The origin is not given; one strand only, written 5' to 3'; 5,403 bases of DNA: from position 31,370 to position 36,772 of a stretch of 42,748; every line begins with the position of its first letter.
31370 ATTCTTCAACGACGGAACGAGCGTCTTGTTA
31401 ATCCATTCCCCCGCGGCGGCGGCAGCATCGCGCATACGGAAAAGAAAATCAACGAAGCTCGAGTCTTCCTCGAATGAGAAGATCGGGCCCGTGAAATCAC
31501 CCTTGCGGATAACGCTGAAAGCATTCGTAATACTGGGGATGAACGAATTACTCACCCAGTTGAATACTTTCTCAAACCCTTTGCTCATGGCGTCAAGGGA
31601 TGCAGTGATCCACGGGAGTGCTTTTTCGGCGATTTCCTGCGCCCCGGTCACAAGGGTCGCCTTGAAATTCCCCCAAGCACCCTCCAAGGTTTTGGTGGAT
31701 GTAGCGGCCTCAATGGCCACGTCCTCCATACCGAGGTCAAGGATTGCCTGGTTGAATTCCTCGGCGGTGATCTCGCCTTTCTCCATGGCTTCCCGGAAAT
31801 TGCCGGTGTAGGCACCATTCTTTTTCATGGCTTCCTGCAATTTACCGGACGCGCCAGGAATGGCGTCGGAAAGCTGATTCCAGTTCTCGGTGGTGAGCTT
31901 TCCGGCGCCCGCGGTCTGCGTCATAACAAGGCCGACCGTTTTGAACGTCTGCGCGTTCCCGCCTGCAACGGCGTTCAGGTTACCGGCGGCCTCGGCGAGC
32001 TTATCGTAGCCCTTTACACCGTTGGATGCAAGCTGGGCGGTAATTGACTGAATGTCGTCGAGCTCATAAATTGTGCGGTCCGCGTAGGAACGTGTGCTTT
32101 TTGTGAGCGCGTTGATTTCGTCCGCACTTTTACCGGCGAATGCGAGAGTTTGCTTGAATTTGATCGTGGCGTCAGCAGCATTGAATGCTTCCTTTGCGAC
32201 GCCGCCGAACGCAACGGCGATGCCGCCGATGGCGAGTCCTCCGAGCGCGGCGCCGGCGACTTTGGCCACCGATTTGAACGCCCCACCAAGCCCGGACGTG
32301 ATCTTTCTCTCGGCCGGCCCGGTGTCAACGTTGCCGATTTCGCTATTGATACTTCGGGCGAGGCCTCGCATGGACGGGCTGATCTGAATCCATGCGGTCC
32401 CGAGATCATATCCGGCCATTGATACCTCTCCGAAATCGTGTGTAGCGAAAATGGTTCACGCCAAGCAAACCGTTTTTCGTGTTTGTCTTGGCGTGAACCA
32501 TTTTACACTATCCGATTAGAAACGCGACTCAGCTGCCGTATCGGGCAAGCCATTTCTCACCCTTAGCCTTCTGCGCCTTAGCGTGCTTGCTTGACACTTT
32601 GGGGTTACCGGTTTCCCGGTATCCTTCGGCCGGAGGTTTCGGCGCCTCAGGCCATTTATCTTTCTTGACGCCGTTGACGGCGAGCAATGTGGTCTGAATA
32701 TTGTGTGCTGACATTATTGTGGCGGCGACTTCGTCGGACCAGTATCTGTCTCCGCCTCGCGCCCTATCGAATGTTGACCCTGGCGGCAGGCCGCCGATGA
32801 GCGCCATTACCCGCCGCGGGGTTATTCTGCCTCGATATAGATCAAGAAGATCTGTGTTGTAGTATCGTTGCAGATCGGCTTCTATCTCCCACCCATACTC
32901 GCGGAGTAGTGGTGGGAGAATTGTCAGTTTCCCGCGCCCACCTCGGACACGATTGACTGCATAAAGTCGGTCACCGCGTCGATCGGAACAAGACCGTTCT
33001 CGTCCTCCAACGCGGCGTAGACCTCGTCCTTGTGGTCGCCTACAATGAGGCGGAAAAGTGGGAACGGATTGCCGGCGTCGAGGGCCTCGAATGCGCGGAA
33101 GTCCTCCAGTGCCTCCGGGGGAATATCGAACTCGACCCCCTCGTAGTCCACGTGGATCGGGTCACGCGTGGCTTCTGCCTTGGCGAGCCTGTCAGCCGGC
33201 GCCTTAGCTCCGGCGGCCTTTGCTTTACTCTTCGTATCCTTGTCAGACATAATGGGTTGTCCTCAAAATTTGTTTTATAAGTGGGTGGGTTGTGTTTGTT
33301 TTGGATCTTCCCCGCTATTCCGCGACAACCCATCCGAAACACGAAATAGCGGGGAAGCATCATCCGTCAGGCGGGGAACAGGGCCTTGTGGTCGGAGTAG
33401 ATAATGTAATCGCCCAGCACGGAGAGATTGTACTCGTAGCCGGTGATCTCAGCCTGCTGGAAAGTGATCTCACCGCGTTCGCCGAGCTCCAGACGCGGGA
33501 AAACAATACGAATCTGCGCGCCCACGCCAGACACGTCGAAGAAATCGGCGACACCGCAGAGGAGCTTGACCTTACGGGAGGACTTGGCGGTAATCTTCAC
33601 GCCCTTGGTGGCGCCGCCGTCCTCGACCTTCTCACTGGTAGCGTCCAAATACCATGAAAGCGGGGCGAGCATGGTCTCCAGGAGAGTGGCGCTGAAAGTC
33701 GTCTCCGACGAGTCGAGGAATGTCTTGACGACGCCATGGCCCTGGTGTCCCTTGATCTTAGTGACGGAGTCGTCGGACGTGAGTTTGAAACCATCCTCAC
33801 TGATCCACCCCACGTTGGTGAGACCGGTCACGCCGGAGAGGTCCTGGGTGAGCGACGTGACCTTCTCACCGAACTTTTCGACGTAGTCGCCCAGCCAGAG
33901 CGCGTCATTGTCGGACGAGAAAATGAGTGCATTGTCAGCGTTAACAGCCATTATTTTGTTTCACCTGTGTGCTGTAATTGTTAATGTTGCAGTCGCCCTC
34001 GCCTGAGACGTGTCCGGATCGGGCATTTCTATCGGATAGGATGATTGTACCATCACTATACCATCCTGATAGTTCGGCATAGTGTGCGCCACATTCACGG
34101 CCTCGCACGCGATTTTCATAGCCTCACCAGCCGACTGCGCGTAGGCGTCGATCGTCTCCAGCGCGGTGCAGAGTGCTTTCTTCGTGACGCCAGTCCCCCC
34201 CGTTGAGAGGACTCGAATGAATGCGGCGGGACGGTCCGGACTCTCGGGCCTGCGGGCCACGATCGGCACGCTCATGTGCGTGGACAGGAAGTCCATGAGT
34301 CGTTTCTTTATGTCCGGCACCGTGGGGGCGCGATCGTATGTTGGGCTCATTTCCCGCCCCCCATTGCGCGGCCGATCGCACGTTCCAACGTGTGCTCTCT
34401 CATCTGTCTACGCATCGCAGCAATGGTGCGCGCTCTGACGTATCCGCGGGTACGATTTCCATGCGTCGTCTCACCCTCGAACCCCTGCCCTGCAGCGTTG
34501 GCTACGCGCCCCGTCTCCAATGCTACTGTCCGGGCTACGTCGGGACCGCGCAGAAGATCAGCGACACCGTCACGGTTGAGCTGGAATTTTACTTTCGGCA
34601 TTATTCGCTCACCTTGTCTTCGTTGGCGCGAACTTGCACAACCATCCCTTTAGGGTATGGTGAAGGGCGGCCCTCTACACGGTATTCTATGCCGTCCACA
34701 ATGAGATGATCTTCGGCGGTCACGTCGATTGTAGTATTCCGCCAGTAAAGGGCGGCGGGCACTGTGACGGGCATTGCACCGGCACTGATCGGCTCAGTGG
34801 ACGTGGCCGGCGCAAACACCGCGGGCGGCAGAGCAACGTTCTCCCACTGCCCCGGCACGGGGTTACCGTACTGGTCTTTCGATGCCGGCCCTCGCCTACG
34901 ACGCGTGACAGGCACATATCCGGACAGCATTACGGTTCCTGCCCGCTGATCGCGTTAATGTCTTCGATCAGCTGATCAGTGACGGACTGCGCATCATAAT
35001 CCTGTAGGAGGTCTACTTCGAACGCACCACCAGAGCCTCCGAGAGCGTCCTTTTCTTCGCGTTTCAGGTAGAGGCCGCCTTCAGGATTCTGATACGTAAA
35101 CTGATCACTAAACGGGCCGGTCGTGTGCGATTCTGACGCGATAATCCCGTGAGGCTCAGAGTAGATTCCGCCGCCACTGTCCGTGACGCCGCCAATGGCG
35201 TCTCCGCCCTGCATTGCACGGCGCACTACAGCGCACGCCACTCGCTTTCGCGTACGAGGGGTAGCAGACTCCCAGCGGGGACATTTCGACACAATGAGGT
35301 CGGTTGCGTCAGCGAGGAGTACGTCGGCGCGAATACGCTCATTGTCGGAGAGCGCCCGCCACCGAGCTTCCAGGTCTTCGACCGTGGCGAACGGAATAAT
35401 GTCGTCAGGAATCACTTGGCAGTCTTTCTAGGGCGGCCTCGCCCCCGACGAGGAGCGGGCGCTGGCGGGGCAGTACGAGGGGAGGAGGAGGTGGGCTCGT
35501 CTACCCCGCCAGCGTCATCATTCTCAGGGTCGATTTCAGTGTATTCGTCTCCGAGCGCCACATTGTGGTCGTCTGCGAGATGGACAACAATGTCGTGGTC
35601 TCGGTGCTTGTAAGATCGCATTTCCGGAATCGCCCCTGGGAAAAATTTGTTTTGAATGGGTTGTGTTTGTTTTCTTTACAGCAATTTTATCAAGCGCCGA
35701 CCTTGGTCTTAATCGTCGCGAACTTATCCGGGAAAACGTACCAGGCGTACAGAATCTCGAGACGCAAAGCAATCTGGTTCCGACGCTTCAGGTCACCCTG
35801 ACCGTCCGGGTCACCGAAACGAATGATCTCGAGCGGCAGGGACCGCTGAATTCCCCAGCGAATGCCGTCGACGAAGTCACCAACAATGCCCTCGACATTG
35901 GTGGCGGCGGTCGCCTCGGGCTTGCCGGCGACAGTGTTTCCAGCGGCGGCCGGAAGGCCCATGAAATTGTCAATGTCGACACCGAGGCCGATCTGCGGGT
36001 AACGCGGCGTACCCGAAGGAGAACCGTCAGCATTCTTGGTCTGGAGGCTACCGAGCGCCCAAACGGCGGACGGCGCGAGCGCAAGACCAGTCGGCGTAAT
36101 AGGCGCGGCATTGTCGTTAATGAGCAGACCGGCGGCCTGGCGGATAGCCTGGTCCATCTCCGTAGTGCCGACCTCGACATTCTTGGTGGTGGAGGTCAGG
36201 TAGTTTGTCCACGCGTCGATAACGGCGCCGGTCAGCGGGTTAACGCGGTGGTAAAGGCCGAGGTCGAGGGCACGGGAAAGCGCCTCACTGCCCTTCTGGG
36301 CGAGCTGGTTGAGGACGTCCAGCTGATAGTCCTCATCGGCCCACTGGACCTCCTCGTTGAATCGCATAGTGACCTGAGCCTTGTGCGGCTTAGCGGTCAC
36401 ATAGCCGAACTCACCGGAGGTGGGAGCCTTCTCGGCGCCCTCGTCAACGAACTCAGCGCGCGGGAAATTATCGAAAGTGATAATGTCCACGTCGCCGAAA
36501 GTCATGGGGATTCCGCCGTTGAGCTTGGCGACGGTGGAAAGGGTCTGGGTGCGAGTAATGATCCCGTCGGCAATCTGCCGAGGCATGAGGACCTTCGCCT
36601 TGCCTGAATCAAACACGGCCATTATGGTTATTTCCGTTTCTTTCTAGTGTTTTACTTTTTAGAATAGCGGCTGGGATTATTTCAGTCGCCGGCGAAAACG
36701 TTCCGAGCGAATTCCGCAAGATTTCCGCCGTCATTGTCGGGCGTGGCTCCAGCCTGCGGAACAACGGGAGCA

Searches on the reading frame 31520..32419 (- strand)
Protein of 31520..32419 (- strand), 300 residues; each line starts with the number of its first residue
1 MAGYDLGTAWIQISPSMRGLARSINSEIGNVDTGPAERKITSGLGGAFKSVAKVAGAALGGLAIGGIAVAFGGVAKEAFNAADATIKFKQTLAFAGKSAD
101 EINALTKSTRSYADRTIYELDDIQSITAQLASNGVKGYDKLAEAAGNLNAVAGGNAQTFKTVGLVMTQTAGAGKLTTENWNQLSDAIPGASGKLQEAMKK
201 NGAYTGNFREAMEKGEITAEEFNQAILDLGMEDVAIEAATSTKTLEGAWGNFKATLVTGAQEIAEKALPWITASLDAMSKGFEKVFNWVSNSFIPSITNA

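Call 70: find_related_loci(query=window:31520-32419:-, collection=viral_contigs, flank=2500)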
Query window:31520-32419:- (300 aa) in viral_contigs; peptide patterns used: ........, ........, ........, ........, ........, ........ (x = any residue, [..] = any of these).
326 stretches matched a pattern; 293 encode a relative of the query (tblastn E <= 1e-3); the best 80 are kept; 80 distinct loci.
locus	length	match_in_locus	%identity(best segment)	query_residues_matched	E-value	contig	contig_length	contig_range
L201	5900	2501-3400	100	1-300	0e+0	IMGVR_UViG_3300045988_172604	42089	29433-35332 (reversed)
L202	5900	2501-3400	100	1-300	0e+0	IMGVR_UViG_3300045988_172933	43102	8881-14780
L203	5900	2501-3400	100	1-300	0e+0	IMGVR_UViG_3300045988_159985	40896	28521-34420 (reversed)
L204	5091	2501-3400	100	1-300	0e+0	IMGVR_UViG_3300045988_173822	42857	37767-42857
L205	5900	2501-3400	100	1-300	0e+0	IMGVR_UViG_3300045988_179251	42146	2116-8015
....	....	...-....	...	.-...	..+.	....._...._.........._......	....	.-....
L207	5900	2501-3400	100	1-300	0e+0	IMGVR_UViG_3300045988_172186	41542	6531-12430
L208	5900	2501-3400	100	1-300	0e+0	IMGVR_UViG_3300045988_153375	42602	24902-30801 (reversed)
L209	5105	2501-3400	100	1-300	0e+0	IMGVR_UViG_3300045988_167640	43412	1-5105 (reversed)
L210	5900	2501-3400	100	1-300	0e+0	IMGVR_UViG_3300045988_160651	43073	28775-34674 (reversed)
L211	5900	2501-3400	100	1-300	0e+0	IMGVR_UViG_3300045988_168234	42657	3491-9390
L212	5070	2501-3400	100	1-300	0e+0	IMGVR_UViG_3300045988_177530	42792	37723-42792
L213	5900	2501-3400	100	1-300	0e+0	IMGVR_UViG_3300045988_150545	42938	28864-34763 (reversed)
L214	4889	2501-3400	99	1-300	0e+0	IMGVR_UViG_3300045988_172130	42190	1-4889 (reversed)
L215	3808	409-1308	100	1-300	0e+0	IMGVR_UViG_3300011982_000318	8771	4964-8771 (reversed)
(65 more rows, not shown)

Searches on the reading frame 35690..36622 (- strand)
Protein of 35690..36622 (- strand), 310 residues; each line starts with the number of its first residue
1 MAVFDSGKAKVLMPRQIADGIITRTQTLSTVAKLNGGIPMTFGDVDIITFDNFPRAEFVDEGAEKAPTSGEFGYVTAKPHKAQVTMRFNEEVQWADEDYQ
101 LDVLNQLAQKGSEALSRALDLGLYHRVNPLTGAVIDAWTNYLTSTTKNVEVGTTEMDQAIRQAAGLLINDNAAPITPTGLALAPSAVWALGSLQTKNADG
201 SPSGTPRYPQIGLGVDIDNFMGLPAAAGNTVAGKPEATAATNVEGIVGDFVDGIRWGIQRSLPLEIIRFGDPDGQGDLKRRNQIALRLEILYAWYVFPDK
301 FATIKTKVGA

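Call 33: search_dna_similar(query=window:35690-36622:-, collection=phages, mode=protein, max_rows=12)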
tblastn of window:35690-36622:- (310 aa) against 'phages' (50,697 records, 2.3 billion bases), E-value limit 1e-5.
Records with a match: 736; places in all: 736; records where one place covers at least 80% of the query: 727.
Best place of each record, by identity: 60-80% 1; <60% 735.
By first word of the organism name: Mycobacterium 292; Propionibacterium 188; Gordonia 99; Streptococcus 74; Cutibacterium 45; Lactococcus 13; Bifidobacterium 10; Arthrobacter 6; Bacteriophage 3; Latilactobacillus 2; and 4 more.
By host as written in the record: Mycobacterium smegmatis mc2 155 173; Propionibacterium acnes 98; Cutibacterium acnes 49; Gordonia terrae 3612 44; Mycobacterium smegmatis mc#155 41; Propionibacterium acnes ATCC 6919 36; Gordonia rubripertincta NRRL B-16540 33; - 19; and 144 more.
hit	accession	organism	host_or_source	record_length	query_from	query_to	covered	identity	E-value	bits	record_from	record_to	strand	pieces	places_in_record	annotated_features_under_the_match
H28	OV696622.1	Brevibacterium phage Rousseau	French washed-rind cheese surface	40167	1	305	98%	60.8%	4e-120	385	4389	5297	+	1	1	Major capsid protein/major head protein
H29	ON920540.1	Actinomyces phage LC001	Schalia odontolyticus XH001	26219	1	307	99%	59.2%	1e-116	375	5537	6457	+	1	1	record has no annotation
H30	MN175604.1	Gordonia phage PhorbesPhlower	Gordonia terrae 3612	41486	1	305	98%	58.6%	8e-108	349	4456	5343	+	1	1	6: major capsid protein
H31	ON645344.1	Gordonia phage Morkie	Gordonia terrae 3612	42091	1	305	98%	58.6%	8e-108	349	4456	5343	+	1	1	6: major capsid protein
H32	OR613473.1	Arthrobacter phage AbbyDaisy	Arthrobacter globiformis NRRL B-2979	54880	1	308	99%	57.8%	1e-103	338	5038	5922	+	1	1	7: major capsid protein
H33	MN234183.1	Mycobacterium phage Antsirabe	Mycobacterium smegmatis mc2 155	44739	1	308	99%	54.9%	2e-99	325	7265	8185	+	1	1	7: major capsid protein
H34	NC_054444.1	Mycobacterium phage Antsirabe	Mycobacterium smegmatis mc2 155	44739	1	308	99%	54.9%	2e-99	325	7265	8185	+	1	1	7: major capsid protein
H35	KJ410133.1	Mycobacterium phage Jolie2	Mycobacterium smegmatis mc2155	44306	1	308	99%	54.1%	5e-100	327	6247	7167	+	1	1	capsid protein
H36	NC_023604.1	Mycobacterium phage Jolie2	Mycobacterium smegmatis mc2155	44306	1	308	99%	54.1%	5e-100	327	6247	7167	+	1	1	capsid protein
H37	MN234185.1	Mycobacterium phage Lemuria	Mycobacterium smegmatis mc2 155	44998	1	308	99%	53.5%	6e-99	324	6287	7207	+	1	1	7: major capsid protein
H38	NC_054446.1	Mycobacterium phage Lemuria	Mycobacterium smegmatis mc2 155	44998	1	308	99%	53.5%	6e-99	324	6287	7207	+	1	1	7: major capsid protein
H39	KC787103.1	Mycobacterium phage Chy2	Mycobacterium tuberculosis; ...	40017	1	308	99%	53.5%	3e-99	325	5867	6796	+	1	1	hypothetical protein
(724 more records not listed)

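Call 75: find_encoding_contigs(protein=window:35690-36622:-, flank=1000, max_places=10)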
Protein window:35690-36622:- (310 aa): 5 contigs read that carry it; 2 places shown.
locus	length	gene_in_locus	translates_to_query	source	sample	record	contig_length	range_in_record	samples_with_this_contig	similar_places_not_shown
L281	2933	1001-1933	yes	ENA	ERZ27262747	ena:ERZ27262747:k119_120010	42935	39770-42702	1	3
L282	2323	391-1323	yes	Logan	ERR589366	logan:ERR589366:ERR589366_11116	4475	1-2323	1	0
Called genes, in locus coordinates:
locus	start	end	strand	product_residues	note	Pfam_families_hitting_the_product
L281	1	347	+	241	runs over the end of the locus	PF25310:VG15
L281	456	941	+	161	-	-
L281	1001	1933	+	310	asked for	PF05065:Phage_capsid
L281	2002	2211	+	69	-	-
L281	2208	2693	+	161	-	-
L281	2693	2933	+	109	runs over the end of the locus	-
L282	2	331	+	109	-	?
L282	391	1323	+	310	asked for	PF05065:Phage_capsid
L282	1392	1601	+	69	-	-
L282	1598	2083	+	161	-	-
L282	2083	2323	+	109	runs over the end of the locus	-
